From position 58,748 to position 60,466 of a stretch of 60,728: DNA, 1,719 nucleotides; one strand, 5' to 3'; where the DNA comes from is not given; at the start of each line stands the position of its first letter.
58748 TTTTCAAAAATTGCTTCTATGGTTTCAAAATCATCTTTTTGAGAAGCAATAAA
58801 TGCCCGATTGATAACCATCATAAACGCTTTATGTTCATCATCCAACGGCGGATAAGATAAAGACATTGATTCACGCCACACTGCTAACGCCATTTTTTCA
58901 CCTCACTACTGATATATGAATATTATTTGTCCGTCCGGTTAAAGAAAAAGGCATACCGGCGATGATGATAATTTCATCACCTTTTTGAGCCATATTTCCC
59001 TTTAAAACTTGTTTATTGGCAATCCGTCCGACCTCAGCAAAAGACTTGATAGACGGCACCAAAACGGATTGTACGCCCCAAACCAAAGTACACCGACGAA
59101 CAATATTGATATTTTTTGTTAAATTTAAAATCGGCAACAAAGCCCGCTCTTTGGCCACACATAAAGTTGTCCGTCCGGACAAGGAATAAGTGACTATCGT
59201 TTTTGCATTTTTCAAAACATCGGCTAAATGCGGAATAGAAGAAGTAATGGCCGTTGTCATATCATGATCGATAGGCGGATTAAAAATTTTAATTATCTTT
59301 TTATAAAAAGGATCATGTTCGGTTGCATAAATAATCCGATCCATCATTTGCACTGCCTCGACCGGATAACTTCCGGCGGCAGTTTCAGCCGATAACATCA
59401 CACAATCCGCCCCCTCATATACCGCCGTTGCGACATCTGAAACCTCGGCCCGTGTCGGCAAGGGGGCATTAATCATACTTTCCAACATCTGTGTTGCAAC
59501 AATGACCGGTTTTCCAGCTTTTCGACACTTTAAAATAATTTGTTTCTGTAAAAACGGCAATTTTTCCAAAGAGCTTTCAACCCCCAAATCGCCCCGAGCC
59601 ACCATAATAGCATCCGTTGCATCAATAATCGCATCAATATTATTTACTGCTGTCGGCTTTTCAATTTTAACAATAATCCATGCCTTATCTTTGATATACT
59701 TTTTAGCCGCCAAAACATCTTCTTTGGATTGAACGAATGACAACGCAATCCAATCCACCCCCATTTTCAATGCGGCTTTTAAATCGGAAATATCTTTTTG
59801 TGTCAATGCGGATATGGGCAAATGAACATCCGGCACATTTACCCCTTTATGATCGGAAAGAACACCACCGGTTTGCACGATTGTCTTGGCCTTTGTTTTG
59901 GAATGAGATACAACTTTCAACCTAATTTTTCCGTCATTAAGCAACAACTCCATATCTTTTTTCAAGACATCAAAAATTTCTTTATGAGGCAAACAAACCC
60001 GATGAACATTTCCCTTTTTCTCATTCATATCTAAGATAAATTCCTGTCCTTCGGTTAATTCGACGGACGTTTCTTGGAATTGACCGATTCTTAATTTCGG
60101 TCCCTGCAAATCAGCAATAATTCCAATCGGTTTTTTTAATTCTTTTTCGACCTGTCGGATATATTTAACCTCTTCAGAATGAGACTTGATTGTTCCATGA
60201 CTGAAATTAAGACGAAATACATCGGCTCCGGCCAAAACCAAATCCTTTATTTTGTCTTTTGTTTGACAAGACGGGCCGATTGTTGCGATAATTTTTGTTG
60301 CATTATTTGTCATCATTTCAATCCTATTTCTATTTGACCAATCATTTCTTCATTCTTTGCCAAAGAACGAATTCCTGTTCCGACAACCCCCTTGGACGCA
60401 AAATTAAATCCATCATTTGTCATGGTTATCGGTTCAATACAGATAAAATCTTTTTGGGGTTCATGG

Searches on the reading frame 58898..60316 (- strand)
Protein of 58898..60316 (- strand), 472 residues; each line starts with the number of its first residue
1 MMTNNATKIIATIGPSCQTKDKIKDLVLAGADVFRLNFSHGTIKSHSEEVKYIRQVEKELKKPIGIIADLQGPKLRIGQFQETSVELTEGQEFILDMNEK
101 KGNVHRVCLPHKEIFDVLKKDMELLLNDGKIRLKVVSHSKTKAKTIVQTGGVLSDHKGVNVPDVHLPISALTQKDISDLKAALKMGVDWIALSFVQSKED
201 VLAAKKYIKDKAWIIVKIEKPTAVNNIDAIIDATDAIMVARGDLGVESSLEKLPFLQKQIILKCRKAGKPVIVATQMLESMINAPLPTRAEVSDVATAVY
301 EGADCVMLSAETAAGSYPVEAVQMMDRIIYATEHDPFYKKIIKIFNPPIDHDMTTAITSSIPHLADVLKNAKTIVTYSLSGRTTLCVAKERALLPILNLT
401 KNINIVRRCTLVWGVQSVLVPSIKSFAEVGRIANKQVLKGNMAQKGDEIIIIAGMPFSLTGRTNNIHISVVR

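Call 50: search_protein_families(library=pfam, proteins=[window:58898-60316:-], max_evalue=0.001)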
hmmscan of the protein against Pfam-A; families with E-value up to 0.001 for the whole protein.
window:58898-60316:- (472 aa): 4 families
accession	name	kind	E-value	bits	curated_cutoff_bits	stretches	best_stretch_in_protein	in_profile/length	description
PF00224.27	PK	-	2.1e-105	352.9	30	1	6-322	3-328/328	Pyruvate kinase, barrel domain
PF02887.21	PK_C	-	3.5e-24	85.5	28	1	356-468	2-113/114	Pyruvate kinase, alpha/beta domain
PF00478.31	IMPDH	-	0.00017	21.1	25.6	0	8-72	94-158/345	IMP dehydrogenase / GMP reductase domain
PF03328.21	HpcH_HpaI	-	0.00078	19.2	25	0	177-243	76-153/221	HpcH/HpaI aldolase/citrate lyase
